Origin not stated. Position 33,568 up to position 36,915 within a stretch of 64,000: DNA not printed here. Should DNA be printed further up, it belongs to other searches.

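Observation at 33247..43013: The same MvhD + double-HdrA unit occurs three times in three fusion states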

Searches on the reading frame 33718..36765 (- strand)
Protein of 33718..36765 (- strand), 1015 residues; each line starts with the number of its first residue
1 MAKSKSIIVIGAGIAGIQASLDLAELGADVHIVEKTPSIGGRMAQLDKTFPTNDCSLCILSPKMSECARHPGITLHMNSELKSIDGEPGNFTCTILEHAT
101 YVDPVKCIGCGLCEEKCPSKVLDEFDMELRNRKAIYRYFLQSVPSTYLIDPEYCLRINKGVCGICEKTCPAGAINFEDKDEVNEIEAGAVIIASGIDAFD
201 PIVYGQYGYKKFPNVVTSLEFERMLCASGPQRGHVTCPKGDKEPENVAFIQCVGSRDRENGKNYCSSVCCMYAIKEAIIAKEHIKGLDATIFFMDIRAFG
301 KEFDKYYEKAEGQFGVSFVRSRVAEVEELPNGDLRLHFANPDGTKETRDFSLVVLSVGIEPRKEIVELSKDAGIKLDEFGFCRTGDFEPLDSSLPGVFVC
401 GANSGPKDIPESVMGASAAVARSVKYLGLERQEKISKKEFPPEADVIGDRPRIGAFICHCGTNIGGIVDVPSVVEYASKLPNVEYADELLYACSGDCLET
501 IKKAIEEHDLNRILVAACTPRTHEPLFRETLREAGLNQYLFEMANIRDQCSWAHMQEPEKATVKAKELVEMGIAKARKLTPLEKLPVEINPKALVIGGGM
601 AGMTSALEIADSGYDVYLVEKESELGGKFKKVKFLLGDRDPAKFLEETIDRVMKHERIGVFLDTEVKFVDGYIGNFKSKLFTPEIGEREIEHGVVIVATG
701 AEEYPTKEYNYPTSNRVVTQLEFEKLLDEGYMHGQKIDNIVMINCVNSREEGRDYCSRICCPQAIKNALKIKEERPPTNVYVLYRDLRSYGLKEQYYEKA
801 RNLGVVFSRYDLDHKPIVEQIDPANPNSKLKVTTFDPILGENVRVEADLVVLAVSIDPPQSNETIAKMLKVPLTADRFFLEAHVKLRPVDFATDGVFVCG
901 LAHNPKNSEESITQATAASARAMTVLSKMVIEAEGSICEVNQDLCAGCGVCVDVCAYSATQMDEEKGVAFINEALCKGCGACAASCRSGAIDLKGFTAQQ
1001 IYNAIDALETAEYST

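Call 4: search_protein_families(library=pfam, proteins=[window:33718-36765:-], max_evalue=0.001)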
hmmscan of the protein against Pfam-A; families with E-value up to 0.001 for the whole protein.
window:33718-36765:- (1015 aa): 23 families
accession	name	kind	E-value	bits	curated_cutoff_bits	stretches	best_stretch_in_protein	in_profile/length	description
PF07992.20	Pyr_redox_2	-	6.6e-29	101.7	26.1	3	593-704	3-112/291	Pyridine nucleotide-disulphide oxidoreductase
PF13450.12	NAD_binding_8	-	1.5e-15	57.7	21.9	2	595-631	1-37/68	NAD(P)-binding Rossmann-like domain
PF12831.13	FAD_oxidored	-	4.6e-15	56.3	27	2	7-44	2-39/416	FAD dependent oxidoreductase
PF00890.30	FAD_binding_2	-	1e-14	55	20.4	2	593-628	2-37/414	FAD binding domain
PF00037.32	Fer4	-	2.4e-14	52.9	21.1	2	101-121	2-22/24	4Fe-4S binding domain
PF12838.12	Fer4_7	-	8e-14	52.3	27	2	106-173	1-52/52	4Fe-4S dicluster domain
PF01266.30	DAO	-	4.5e-12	46.6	27.9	2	593-627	2-37/353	FAD dependent oxidoreductase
PF03486.20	HI0933_like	-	9.3e-12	45.3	50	1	592-630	2-40/244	HI0933-like protein Rossmann domain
PF12837.12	Fer4_6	-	1.1e-11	44.6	25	1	102-121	4-23/24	4Fe-4S binding domain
PF00070.33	Pyr_redox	-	7.2e-11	42.9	22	1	7-87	2-69/82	Pyridine nucleotide-disulphide oxidoreductase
PF01134.28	GIDA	-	1.1e-09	38.3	22.1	1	7-37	2-33/391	Glucose inhibited division protein A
PF13738.12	Pyr_redox_3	-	1.3e-09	38.1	30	0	5-94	165-248/305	Pyridine nucleotide-disulphide oxidoreductase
PF13187.11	Fer4_9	-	1e-08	35.5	27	2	945-991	2-52/52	4Fe-4S dicluster domain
PF13484.11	Fer4_16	-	1.8e-08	35.5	30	1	106-171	1-65/66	4Fe-4S double cluster binding domain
PF12797.12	Fer4_2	-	4.8e-08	32.9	24.5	0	101-119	4-22/22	4Fe-4S binding domain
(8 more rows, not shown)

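Call 7: search_solved_structures(query=window:33718-36765:-, max_evalue=0.00001, show_alignments=0)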
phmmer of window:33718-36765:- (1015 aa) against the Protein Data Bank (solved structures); distinct sequences matched with E-value up to 0.00001: 8.
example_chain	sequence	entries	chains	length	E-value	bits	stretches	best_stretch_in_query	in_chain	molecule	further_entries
5odc_A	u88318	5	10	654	1.4e-205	688.5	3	8-331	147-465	Heterodisulfide reductase, subunit A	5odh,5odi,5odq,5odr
8rvu_a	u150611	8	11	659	9.5e-194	649.3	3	8-331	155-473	H(2):CoB-CoM heterodisulfide,ferredoxin reductase subunit A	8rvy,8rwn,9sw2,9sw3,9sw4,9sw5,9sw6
8rvv_A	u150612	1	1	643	2.8e-193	647.7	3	9-336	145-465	H(2):CoB-CoM heterodisulfide,ferredoxin reductase subunit A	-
9sfi_A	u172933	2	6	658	8.8e-170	570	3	4-330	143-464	CoB--CoM heterodisulfide reductase iron-sulfur subunit A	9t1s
7bkb_A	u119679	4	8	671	2.3e-161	542.1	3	5-328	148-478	CoB--CoM heterodisulfide reductase iron-sulfur subunit A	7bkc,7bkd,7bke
6tjr_A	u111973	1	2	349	1.5e-41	145.5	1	184-424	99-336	Fumarate reductase/succinate dehydrogenase flavoprotein domain protein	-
9sw6_G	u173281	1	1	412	1.4e-09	39.6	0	928-996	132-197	Polyferredoxin protein MvhB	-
5jca_L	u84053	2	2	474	9e-06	27.1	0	591-628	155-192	NADH-dependent Ferredoxin:NADP Oxidoreductase (NfnI) subunit alpha | NADH-dependent Ferredoxin:NADP Oxidoreductase subunit alpha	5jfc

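Call 8: search_protein_families(library=ncbifam, proteins=[window:33718-36765:-], max_evalue=0.00001)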
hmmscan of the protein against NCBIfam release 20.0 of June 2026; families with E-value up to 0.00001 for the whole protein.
window:33718-36765:- (1015 aa): 104 families (the best 25 are shown)
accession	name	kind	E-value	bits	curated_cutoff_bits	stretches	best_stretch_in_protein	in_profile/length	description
NF040770.1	hetero_SS_HdrA2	exception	0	1012.2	1100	3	4-427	139-560/777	CoB-CoM heterodisulfide reductase HdrA2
NF041778.1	hetero_SS_HdrA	equivalog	1.3e-226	754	1400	3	6-428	144-571/771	ferredoxin:CoB-CoM heterodisulfide reductase subunit HdrA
NF041891.1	hdrA_Methbact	equivalog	5.4e-204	679.6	1300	3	4-426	133-555/762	ferredoxin:CoB-CoM heterodisulfide reductase subunit HdrA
NF045637.1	carotdesatCrtDProt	equivalog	8.5e-17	60.8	580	2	7-48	1-42/485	1-hydroxycarotenoid 3,4-desaturase CrtD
NF009410.0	PRK12771.1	subfamily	3.3e-16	59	516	1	588-666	136-211/566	NAD(P)-binding protein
TIGR03467.1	HpnE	equivalog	5.5e-15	55.6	283.05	2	594-629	2-37/430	hydroxysqualene dehydroxylase HpnE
NF058655.1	CrtID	equivalog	2.2e-14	53.2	640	1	7-48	1-42/478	bifunctional phytoene desaturase/3,4-desaturase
TIGR02734.1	crtI_fam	subfamily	2.8e-14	52.7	238.1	1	7-48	1-42/504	phytoene desaturase family protein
NF005560.0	PRK07233.1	equivalog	3.6e-14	52.5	252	1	6-47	2-43/435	hypothetical protein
TIGR03997.1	mycofact_OYE_2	equivalog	7.9e-14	51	793.15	1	591-667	380-453/645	mycofactocin system FadH/OYE family oxidoreductase 2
NF041087.1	bile_acid_BaiCD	equivalog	4.1e-13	48.3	825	0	591-666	381-455/642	bile acid Fe-S flavoenzyme BaiCD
NF045599.1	bili_reduct_long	exception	1.1e-12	47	750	0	3-44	380-421/641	bilirubin reductase, long form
TIGR00275.1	TIGR00275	subfamily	2.4e-12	46.4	183.8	0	594-630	2-38/401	aminoacetone oxidase family FAD-binding enzyme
NF042909.1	FMH_DH_FwdF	exception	1.4e-11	44.1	375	1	104-185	14-84/336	tungsten-dependent formylmethanofuran dehydrogenase subunit FwdF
TIGR01350.1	lipoamide_DH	equivalog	1.9e-11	43.3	408.8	0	6-41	3-37/461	dihydrolipoyl dehydrogenase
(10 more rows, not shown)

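Call 9: find_homologous_proteins(query=window:33718-36765:-, max_evalue=1e-30)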
Query window:33718-36765:- (1015 aa): 8000 proteins with E <= 1e-30 among 8000 candidates; the best 120 are listed.
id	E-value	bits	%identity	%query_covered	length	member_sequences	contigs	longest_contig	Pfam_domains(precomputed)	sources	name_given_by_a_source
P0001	0.0e+0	2334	100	100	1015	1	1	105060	PF13450.13,PF07992.21,PF12837.13,PF00070.34,PF03486.21,PF13484.12,PF12838.13,PF01134.29,PF01494.26,PF12831.14,PF01266.31,PF01593.31,PF12797.13,PF00890.31,PF00037.33,PF13738.13,PF01262.28,PF25160.2,PF13237.12,PF13187.12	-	-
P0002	0.0e+0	1938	82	100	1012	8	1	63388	PF13450.13,PF07992.21,PF12837.13,PF00070.34,PF03486.21,PF13484.12,PF12838.13,PF13454.13,PF01134.29,PF01494.26,PF12831.14,PF01946.24,PF01266.31,PF01593.31,PF12797.13,PF00890.31,PF00037.33,PF13738.13,PF01262.28,PF13237.12,PF13187.12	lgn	-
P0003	0.0e+0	1818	77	100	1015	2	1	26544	PF14697.12,PF13450.13,PF07992.21,PF12837.13,PF00070.34,PF03486.21,PF13484.12,PF12838.13,PF13454.13,PF01134.29,PF01494.26,PF12831.14,PF01946.24,PF01266.31,PF01593.31,PF12797.13,PF00890.31,PF00037.33,PF13738.13,PF01262.28,PF25160.2,PF13237.12,PF13187.12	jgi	-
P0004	0.0e+0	1795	75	100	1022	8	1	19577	PF13241.13,PF13450.13,PF07992.21,PF12837.13,PF00070.34,PF03486.21,PF13484.12,PF12838.13,PF13454.13,PF01134.29,PF01494.26,PF12831.14,PF01946.24,PF01266.31,PF01593.31,PF12797.13,PF00890.31,PF00037.33,PF13738.13,PF01262.28,PF13187.12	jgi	-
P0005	0.0e+0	1785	75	100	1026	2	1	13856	PF13450.13,PF07992.21,PF12837.13,PF00070.34,PF03486.21,PF13484.12,PF12838.13,PF01134.29,PF01494.26,PF12831.14,PF01946.24,PF01266.31,PF01593.31,PF12797.13,PF00890.31,PF00037.33,PF13738.13,PF01262.28,PF25160.2,PF13237.12,PF13187.12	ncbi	-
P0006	0.0e+0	1782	75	99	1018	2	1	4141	PF13450.13,PF07992.21,PF12837.13,PF00070.34,PF03486.21,PF13484.12,PF12838.13,PF01134.29,PF01494.26,PF12831.14,PF01946.24,PF01266.31,PF01593.31,PF12797.13,PF00890.31,PF00037.33,PF13738.13,PF01262.28,PF13237.12,PF13187.12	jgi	-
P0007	0.0e+0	1720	73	100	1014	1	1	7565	PF13450.13,PF07992.21,PF12837.13,PF00070.34,PF03486.21,PF13484.12,PF12838.13,PF13454.13,PF01134.29,PF01494.26,PF12831.14,PF01946.24,PF01266.31,PF01593.31,PF12797.13,PF00890.31,PF00037.33,PF13738.13,PF01262.28,PF13237.12,PF13187.12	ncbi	-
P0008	0.0e+0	1581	68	99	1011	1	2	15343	PF14697.12,PF13450.13,PF07992.21,PF12837.13,PF00070.34,PF03486.21,PF13484.12,PF12838.13,PF13454.13,PF01134.29,PF01494.26,PF12831.14,PF01946.24,PF01266.31,PF01593.31,PF12797.13,PF00890.31,PF00037.33,PF13738.13,PF01262.28,PF13187.12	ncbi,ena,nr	ncbi:CoB--CoM heterodisulfide reductase iron-sulfur subunit A family protein [candidate division WOR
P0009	0.0e+0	1573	66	99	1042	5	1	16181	PF14697.12,PF13450.13,PF07992.21,PF12837.13,PF00070.34,PF03486.21,PF12838.13,PF01134.29,PF01494.26,PF12831.14,PF01946.24,PF01266.31,PF01593.31,PF12797.13,PF00890.31,PF00037.33,PF13738.13,PF01262.28,PF13237.12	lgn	-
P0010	0.0e+0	1572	65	99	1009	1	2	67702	PF13450.13,PF07992.21,PF12837.13,PF00070.34,PF03486.21,PF13484.12,PF12838.13,PF13454.13,PF01134.29,PF01494.26,PF12831.14,PF01946.24,PF01266.31,PF01593.31,PF00890.31,PF00037.33,PF13738.13,PF01262.28,PF13237.12,PF13187.12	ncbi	ncbi:MAG: FAD-dependent oxidoreductase [Candidatus Zixiibacteriota bacterium]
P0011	0.0e+0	1560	65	99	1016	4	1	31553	PF13450.13,PF07992.21,PF12837.13,PF00070.34,PF03486.21,PF13484.12,PF12838.13,PF01134.29,PF01494.26,PF12831.14,PF01946.24,PF01266.31,PF01593.31,PF12797.13,PF00890.31,PF00037.33,PF13738.13,PF01262.28,PF25160.2,PF13237.12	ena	-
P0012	0.0e+0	1554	66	100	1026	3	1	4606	PF13450.13,PF07992.21,PF12837.13,PF00070.34,PF03486.21,PF12838.13,PF13454.13,PF01134.29,PF01494.26,PF12831.14,PF01946.24,PF01266.31,PF01593.31,PF12797.13,PF00890.31,PF00037.33,PF13738.13,PF01262.28,PF13237.12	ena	-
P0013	0.0e+0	1528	64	99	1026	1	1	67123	PF13450.13,PF07992.21,PF12837.13,PF00070.34,PF03486.21,PF13484.12,PF12838.13,PF01134.29,PF01494.26,PF12831.14,PF01266.31,PF01593.31,PF12797.13,PF00890.31,PF00037.33,PF13738.13,PF01262.28,PF25160.2,PF13237.12,PF13187.12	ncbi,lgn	-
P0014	0.0e+0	1524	63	99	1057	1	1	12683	PF13450.13,PF07992.21,PF12837.13,PF00070.34,PF03486.21,PF12838.13,PF13454.13,PF01134.29,PF01494.26,PF12831.14,PF01946.24,PF01266.31,PF01593.31,PF12797.13,PF00890.31,PF00037.33,PF13738.13,PF01262.28,PF13237.12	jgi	jgi:heterodisulfide reductase subunit A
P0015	0.0e+0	1522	65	99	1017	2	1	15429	PF13450.13,PF07992.21,PF12837.13,PF00070.34,PF03486.21,PF13484.12,PF12838.13,PF01134.29,PF01494.26,PF12831.14,PF01946.24,PF01266.31,PF01593.31,PF12797.13,PF00890.31,PF00037.33,PF13738.13,PF01262.28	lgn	-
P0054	0.0e+0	1440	60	99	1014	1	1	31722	PF13450.13,PF07992.21,PF12837.13,PF00070.34,PF03486.21,PF13484.12,PF12838.13,PF13454.13,PF05834.19,PF01134.29,PF01494.26,PF12831.14,PF01946.24,PF01266.31,PF01593.31,PF12797.13,PF00890.31,PF00037.33,PF13738.13,PF01262.28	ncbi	ncbi:FAD-dependent oxidoreductase [Candidatus Cloacimonadota bacterium]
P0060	0.0e+0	1434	60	100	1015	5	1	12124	PF14697.12,PF13450.13,PF07992.21,PF12837.13,PF00070.34,PF03486.21,PF13484.12,PF12838.13,PF13454.13,PF01134.29,PF01494.26,PF12831.14,PF01946.24,PF01266.31,PF01593.31,PF00890.31,PF00037.33,PF13738.13,PF01262.28,PF13237.12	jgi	-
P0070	0.0e+0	1428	60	100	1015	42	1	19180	PF14697.12,PF13450.13,PF07992.21,PF12837.13,PF00070.34,PF03486.21,PF13484.12,PF12838.13,PF13454.13,PF05834.19,PF01134.29,PF01494.26,PF12831.14,PF01946.24,PF01266.31,PF01593.31,PF00890.31,PF00037.33,PF13738.13,PF01262.28,PF13237.12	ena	-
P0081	0.0e+0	1420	60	99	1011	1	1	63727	PF13450.13,PF07992.21,PF12837.13,PF00070.34,PF03486.21,PF13484.12,PF12838.13,PF01134.29,PF01494.26,PF12831.14,PF01266.31,PF01593.31,PF12797.13,PF00890.31,PF00037.33,PF13738.13,PF01262.28,PF13237.12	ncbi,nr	ncbi:MAG: CoB--CoM heterodisulfide reductase iron-sulfur subunit A family protein [Candidatus Marini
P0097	0.0e+0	1402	60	99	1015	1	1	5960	PF13450.13,PF07992.21,PF12837.13,PF00070.34,PF03486.21,PF12838.13,PF13454.13,PF01134.29,PF01494.26,PF12831.14,PF01946.24,PF01266.31,PF01593.31,PF12797.13,PF00890.31,PF00037.33,PF13738.13,PF01262.28,PF13237.12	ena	-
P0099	0.0e+0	1401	59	99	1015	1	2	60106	PF13450.13,PF07992.21,PF12837.13,PF00070.34,PF03486.21,PF12838.13,PF13454.13,PF01134.29,PF01494.26,PF12831.14,PF01946.24,PF01266.31,PF01593.31,PF12797.13,PF00890.31,PF00037.33,PF13738.13,PF01262.28,PF13237.12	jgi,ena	-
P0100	0.0e+0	1401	59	99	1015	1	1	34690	PF13450.13,PF07992.21,PF12837.13,PF00070.34,PF03486.21,PF12838.13,PF13454.13,PF01134.29,PF01494.26,PF12831.14,PF01946.24,PF01266.31,PF01593.31,PF12797.13,PF00890.31,PF00037.33,PF13738.13,PF01262.28,PF13237.12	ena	-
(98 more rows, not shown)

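Call 17: find_encoding_contigs(protein=P0002, flank=10000, max_places=2)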
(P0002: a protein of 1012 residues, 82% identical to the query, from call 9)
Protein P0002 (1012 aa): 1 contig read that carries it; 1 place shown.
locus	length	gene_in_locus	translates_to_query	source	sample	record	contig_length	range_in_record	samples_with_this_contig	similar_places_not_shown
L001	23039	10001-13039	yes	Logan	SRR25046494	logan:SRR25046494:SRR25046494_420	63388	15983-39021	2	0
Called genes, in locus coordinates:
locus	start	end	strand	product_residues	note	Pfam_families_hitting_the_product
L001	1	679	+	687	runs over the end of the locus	PF12969:DUF3857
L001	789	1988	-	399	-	PF04107:GCS2 (faint)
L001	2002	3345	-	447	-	-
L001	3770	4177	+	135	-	PF02662:FlpD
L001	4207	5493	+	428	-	PF07992:Pyr_redox_2, PF12831:FAD_oxidored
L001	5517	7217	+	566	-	PF13738:Pyr_redox_3 (weak), PF00890:FAD_binding_2 (weak), PF01134:GIDA (faint), PF01266:DAO (weak), PF07992:Pyr_redox_2, PF12831:FAD_oxidored, PF12838:Fer4_7 (weak), PF13187:Fer4_9 (weak), +4 more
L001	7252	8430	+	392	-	PF12838:Fer4_7 (faint), PF13187:Fer4_9 (faint), PF00037:Fer4 (faint), PF13183:Fer4_8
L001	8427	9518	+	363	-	PF04432:FrhB_FdhB_C (faint), PF13183:Fer4_8 (weak)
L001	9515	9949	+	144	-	PF02662:FlpD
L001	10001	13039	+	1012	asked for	PF00890:FAD_binding_2 (weak), PF01266:DAO (weak), PF07992:Pyr_redox_2 (weak), PF12831:FAD_oxidored, PF13450:NAD_binding_8 (weak), PF07992:Pyr_redox_2, PF07992:Pyr_redox_2, PF13450:NAD_binding_8, +20 more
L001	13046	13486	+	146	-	PF02662:FlpD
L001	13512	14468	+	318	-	PF04432:FrhB_FdhB_C (weak), PF13187:Fer4_9 (faint), PF12797:Fer4_2 (faint), PF13237:Fer4_10 (faint)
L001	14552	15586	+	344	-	PF13484:Fer4_16 (faint), PF13534:Fer4_17 (faint), PF13187:Fer4_9 (faint), PF13746:Fer4_18 (faint), PF14697:Fer4_21 (faint), PF13237:Fer4_10 (faint), PF25160:LdpA_Fe-S-bd (faint), PF17179:Fer4_22, +4 more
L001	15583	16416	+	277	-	PF00970:FAD_binding_6, PF00175:NAD_binding_1, PF10418:DHODB_Fe-S_bind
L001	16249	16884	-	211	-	-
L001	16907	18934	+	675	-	PF04422:FrhB_FdhB_N, PF04432:FrhB_FdhB_C, PF02518:HATPase_c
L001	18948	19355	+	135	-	PF00072:Response_reg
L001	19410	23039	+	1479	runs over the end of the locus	PF00037:Fer4, PF14691:Fer4_20, PF07992:Pyr_redox_2, PF13450:NAD_binding_8, PF13738:Pyr_redox_3, PF00070:Pyr_redox, PF07992:Pyr_redox_2, PF13450:NAD_binding_8, +18 more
